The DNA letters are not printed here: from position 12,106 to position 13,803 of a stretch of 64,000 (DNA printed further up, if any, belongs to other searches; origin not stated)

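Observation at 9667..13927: RiPP-like cassette in a reduced CPR-type genome: peptide gene, leaky terminator, RRE-radical SAM/SPASM maturase, coupled GT1 glycosyltransferase, adjacent methyltransferase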

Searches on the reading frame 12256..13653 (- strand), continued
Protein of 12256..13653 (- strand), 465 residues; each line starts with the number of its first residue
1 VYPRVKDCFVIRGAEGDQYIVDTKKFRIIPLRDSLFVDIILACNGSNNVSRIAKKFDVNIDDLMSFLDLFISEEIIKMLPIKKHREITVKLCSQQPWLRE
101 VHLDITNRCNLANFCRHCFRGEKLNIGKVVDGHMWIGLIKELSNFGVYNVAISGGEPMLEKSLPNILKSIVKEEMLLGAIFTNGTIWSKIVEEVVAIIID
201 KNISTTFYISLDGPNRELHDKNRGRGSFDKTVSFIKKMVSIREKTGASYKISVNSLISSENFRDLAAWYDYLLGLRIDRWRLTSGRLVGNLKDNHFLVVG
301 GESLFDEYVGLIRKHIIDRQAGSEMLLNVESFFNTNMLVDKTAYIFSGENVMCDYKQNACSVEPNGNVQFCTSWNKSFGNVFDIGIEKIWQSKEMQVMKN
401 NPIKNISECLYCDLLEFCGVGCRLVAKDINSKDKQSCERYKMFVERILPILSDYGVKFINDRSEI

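Call 31: predict_structure(alignment_id=A1)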
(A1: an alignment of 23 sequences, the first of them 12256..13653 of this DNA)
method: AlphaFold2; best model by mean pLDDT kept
length: 465 residues; sequences in the alignment: 23
mean_pLDDT: 93.2   pTM: 0.91
mean pLDDT of the five models: 93.2, 93.0, 92.8, 92.7, 91.0
residues with pLDDT >= 90: 378; 70-90: 77; 50-70: 7; < 50: 3
segments of 3 or more residues with pLDDT < 50: 463-465
pLDDT, mean of each block of 10 residues (from residue 1): 97 94 95 90 97 96 95 96 96 93 95 91 87 97 98 95 98 98 97 98 97 96 95 98 98 97 97 98 89 92 96 98 97 95 91 81 93 82 96 90 88 88 80 89 97 94 45
secondary structure, 60 per line:
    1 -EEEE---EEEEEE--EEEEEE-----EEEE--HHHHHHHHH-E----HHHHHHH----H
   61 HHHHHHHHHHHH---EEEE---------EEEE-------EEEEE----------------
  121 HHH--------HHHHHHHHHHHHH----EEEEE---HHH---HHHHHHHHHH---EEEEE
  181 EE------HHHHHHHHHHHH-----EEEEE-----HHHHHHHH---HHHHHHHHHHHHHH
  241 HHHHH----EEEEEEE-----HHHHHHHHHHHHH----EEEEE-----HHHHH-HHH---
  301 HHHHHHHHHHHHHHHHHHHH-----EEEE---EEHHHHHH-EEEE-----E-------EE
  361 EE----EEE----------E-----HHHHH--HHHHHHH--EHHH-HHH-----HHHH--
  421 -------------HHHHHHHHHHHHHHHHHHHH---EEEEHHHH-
elements in order: E2-5 E9-14 E17-22 E28-31 H34-42 H49-55 H60-72 E76-79 E89-92 E100-104 H132-144 E149-153 H163-172 E176-182 H189-200 E206-210 H216-223 H227-245 E250-256 H262-274 E279-283 H289-293 H301-320 E326-329 H335-340 E342-345 E359-362 E367-369 H386-390 H393-399 H415-418 H434-453 E457-460 H461-464

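Call 33: fold_search(model_id=the predicted structure, library=pdb)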
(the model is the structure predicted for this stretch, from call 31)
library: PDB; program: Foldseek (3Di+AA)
matches with E <= 10: 1750; with E <= 0.001: 106
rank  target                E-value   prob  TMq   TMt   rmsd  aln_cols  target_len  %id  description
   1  6efn                  5.2e-17  1.00  0.57  0.67   5.6       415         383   18  Structure of a RiPP maturase, SkfB (released 2018-10-24)
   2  5v1s_A                1.7e-16  1.00  0.61  0.66   7.6       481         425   15  Crystal structure of Streptococcus suis SuiB bound to S-adenosylmethionine (released 2017-08-30)
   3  5v1q_B                1.8e-16  1.00  0.64  0.68   6.1       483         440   15  Crystal structure of Streptococcus suis SuiB (released 2017-08-30)
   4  5v1t_A                2.0e-16  1.00  0.65  0.68   6.0       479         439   15  Crystal structure of Streptococcus suis SuiB bound to precursor peptide SuiA (released 2017-08-30)
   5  5v1s_B                9.8e-16  1.00  0.62  0.67   6.7       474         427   18  Crystal structure of Streptococcus suis SuiB bound to S-adenosylmethionine (released 2017-08-30)
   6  5v1q_A                9.8e-16  1.00  0.62  0.66   7.8       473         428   17  Crystal structure of Streptococcus suis SuiB (released 2017-08-30)
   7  5why_B                1.4e-15  1.00  0.55  0.61  16.7       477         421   21  Structural Insights into Thioether Bond Formation in the Biosynthesis of Sactipeptides (released 2017-07-26)
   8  5wgg_A                1.4e-14  1.00  0.57  0.60  16.6       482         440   20  Structural Insights into Thioether Bond Formation in the Biosynthesis of Sactipeptides (released 2017-07-26)
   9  4k36_A                9.5e-14  1.00  0.60  0.72   4.1       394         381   18  His6 tagged anSMEcpe with bound AdoMet (released 2013-05-08)
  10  5why_A                1.0e-13  1.00  0.56  0.62  16.2       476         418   19  Structural Insights into Thioether Bond Formation in the Biosynthesis of Sactipeptides (released 2017-07-26)
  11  8vpo                  1.2e-13  1.00  0.54  0.56  14.8       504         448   14  X-Ray Crystal Structure of TigE from Paramaledivibacter caminithermalis (released 2024-02-07)
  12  4k39_A                2.6e-13  1.00  0.59  0.74   4.0       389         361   18  Native anSMEcpe with bound AdoMet and Cp18Cys peptide (released 2013-05-08)
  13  4k37_B                4.6e-13  1.00  0.58  0.72   4.5       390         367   17  Native anSMEcpe with bound AdoMet (released 2013-05-08)
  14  4k38_A                5.2e-13  1.00  0.58  0.71   4.6       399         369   18  Native anSMEcpe with bound AdoMet and Kp18Cys peptide (released 2013-05-08)
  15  4k39_B                6.2e-13  1.00  0.58  0.73   4.4       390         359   18  Native anSMEcpe with bound AdoMet and Cp18Cys peptide (released 2013-05-08)
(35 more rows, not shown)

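Call 40: find_encoding_contigs(protein=P0007, flank=7000, max_places=2)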
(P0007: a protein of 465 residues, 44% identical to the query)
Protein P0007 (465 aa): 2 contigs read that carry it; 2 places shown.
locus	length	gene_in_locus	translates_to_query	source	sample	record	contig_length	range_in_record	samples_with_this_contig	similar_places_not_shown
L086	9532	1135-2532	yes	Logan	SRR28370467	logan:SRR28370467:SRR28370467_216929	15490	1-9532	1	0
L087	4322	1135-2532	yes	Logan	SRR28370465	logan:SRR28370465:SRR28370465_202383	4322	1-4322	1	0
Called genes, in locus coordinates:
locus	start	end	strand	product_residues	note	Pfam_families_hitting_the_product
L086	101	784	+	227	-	-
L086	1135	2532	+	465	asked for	PF04055:Radical_SAM, PF13186:SPASM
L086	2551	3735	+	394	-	PF13528:Glyco_trans_1_3 (faint), PF04101:Glyco_tran_28_C, PF06722:EryCIII-like_C, PF00201:UDPGT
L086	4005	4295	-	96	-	PF13328:HD_4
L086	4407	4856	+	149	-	-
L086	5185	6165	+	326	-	PF13649:Methyltransf_25 (faint), PF13847:Methyltransf_31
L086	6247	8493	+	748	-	PF16927:HisKA_7TM, PF13185:GAF_2 (weak), PF00512:HisKA, PF02518:HATPase_c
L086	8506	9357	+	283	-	-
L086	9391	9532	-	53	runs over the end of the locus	-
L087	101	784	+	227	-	-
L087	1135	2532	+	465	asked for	PF04055:Radical_SAM, PF13186:SPASM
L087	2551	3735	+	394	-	PF13528:Glyco_trans_1_3 (faint), PF04101:Glyco_tran_28_C, PF06722:EryCIII-like_C, PF00201:UDPGT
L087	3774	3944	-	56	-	-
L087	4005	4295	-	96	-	PF13328:HD_4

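Call 41: find_encoding_contigs(protein=P0011, flank=7000, max_places=2)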
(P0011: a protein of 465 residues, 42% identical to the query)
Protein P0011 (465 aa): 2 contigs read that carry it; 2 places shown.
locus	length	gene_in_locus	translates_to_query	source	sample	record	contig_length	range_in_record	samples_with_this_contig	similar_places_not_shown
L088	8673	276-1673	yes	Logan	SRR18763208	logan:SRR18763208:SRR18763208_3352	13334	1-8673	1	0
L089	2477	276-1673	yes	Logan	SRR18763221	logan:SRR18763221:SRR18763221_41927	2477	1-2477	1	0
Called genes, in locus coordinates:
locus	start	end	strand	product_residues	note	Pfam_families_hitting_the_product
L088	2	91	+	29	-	?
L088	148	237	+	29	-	-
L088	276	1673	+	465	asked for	PF04055:Radical_SAM, PF13353:Fer4_12 (weak), PF13186:SPASM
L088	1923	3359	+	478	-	PF13328:HD_4, PF01966:HD, PF04607:RelA_SpoT, PF02824:TGS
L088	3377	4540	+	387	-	PF00465:Fe-ADH, PF13685:Fe-ADH_2, PF25137:ADH_Fe_C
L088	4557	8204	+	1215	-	PF00501:AMP-binding, PF00550:PP-binding, PF01073:3Beta_HSD, PF01370:Epimerase, PF02719:Polysacc_synt_2 (weak), PF04321:RmlD_sub_bind, PF07993:NAD_binding_4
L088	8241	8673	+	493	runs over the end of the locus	PF01409:tRNA-synt_2d (faint), PF01336:tRNA_anti-codon, PF00152:tRNA-synt_2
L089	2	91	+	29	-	?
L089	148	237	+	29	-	-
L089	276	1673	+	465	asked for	PF04055:Radical_SAM, PF13353:Fer4_12 (weak), PF13186:SPASM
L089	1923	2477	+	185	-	?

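Call 42: find_encoding_contigs(protein=P0018, flank=7000, max_places=4)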
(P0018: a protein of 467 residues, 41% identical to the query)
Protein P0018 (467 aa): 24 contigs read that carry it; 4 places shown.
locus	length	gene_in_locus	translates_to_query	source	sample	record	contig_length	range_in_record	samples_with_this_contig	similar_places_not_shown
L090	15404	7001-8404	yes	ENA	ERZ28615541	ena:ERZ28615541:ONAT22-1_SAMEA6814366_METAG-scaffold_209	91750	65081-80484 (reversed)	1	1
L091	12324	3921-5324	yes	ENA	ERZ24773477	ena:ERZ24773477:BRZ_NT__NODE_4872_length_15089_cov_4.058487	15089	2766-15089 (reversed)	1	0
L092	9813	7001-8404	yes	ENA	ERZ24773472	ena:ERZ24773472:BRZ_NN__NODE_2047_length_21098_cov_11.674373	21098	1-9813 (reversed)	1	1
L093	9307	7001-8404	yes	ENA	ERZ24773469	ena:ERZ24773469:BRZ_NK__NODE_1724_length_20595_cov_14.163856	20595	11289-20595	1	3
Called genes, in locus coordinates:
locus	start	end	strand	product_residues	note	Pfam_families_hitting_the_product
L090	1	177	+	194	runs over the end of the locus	PF09419:PGP_phosphatase, PF13419:HAD_2 (weak), PF00702:Hydrolase, PF13242:Hydrolase_like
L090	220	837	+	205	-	PF01351:RNase_HII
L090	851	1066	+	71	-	-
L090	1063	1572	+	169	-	PF23023:Anti-Pycsar_Apyc1 (weak), PF00753:Lactamase_B, PF13483:Lactamase_B_3, PF00753:Lactamase_B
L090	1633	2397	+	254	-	PF18936:DUF5684, PF13240:Zn_Ribbon_1 (weak), PF13248:Zn_ribbon_3 (weak)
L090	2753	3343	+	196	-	PF12323:HTH_OrfB_IS605, PF07282:Cas12f1-like_TNB (weak)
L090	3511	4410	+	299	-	-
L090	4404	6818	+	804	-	PF00133:tRNA-synt_1, PF01406:tRNA-synt_1e (faint), PF09334:tRNA-synt_1g, PF13603:tRNA-synt_1_2 (weak), PF08264:Anticodon_1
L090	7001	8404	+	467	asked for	PF04055:Radical_SAM, PF13353:Fer4_12 (weak), PF13186:SPASM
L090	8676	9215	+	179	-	PF07963:N_methyl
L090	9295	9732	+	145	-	-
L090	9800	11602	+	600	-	PF00009:GTP_EFTU, PF01926:MMR_HSR1 (faint), PF03144:GTP_EFTU_D2, PF00679:EFG_C, PF06421:LepA_C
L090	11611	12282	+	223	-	-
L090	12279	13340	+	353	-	PF04055:Radical_SAM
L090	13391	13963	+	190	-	-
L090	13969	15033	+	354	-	PF00303:Thymidylat_synt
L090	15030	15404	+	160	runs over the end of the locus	PF00186:DHFR_1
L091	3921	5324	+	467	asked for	PF04055:Radical_SAM, PF13353:Fer4_12 (weak), PF13186:SPASM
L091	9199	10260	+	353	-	PF04055:Radical_SAM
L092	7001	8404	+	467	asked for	PF04055:Radical_SAM, PF13353:Fer4_12 (weak), PF13186:SPASM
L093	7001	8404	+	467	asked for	PF04055:Radical_SAM, PF13353:Fer4_12 (weak), PF13186:SPASM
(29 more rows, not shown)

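Call 43: find_encoding_contigs(protein=P0023, flank=7000, max_places=3)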
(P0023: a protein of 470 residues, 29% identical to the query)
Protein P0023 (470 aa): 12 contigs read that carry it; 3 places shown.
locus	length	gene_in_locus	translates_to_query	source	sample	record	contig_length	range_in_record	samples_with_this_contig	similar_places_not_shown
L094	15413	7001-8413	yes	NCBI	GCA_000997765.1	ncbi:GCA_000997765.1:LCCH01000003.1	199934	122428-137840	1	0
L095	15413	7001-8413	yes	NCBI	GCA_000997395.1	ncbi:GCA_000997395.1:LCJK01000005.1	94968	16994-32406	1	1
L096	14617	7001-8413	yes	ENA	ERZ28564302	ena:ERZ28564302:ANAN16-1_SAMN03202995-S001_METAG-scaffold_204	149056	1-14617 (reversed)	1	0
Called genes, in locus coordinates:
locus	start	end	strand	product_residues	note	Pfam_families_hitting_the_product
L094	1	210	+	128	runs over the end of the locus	PF00293:NUDIX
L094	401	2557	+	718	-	PF16927:HisKA_7TM, PF01590:GAF (faint), PF13185:GAF_2 (weak), PF13492:GAF_3 (weak), PF00512:HisKA, PF02518:HATPase_c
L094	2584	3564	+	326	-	PF02016:Peptidase_S66, PF17676:Peptidase_S66C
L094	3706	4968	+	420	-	PF03893:Lipase3_N (faint)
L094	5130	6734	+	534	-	PF09334:tRNA-synt_1g (weak), PF00133:tRNA-synt_1, PF09334:tRNA-synt_1g, PF19303:Anticodon_3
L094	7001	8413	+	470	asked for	PF04055:Radical_SAM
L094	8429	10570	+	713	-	PF00133:tRNA-synt_1, PF09334:tRNA-synt_1g, PF13603:tRNA-synt_1_2, PF09334:tRNA-synt_1g (weak), PF08264:Anticodon_1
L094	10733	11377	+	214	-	PF01300:Sua5_yciO_yrdC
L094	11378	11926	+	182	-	PF01569:PAP2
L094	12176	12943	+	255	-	PF00142:Fer4_NifH, PF01656:CbiA, PF02374:ArsA_ATPase (weak), PF06564:CBP_BcsQ, PF09140:MipZ (weak), PF10609:ParA, PF13614:AAA_31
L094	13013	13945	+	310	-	PF02195:ParB_N, PF17762:HTH_ParB, PF23552:ParB_C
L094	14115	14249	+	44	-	-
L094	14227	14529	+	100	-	-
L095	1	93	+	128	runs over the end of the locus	PF00293:NUDIX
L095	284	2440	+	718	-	PF16927:HisKA_7TM, PF01590:GAF (faint), PF13185:GAF_2 (weak), PF13492:GAF_3 (weak), PF00512:HisKA, PF02518:HATPase_c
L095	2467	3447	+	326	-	PF02016:Peptidase_S66, PF17676:Peptidase_S66C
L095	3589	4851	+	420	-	PF03893:Lipase3_N (faint)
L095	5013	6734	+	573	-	PF00133:tRNA-synt_1, PF01406:tRNA-synt_1e (faint), PF09334:tRNA-synt_1g, PF19303:Anticodon_3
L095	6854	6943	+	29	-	-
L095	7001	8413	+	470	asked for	PF04055:Radical_SAM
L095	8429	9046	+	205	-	PF00133:tRNA-synt_1, PF09334:tRNA-synt_1g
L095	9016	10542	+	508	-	PF00133:tRNA-synt_1, PF13603:tRNA-synt_1_2, PF09334:tRNA-synt_1g (weak), PF08264:Anticodon_1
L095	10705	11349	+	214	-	PF01300:Sua5_yciO_yrdC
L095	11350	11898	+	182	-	PF01569:PAP2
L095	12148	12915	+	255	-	PF00142:Fer4_NifH, PF01656:CbiA, PF02374:ArsA_ATPase (weak), PF06564:CBP_BcsQ, PF09140:MipZ (weak), PF10609:ParA, PF13614:AAA_31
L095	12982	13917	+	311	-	PF02195:ParB_N, PF17762:HTH_ParB, PF23552:ParB_C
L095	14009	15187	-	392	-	PF04607:RelA_SpoT, PF02824:TGS, PF28438:RelA_RIS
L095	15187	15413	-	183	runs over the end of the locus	PF13328:HD_4, PF01966:HD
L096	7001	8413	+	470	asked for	PF04055:Radical_SAM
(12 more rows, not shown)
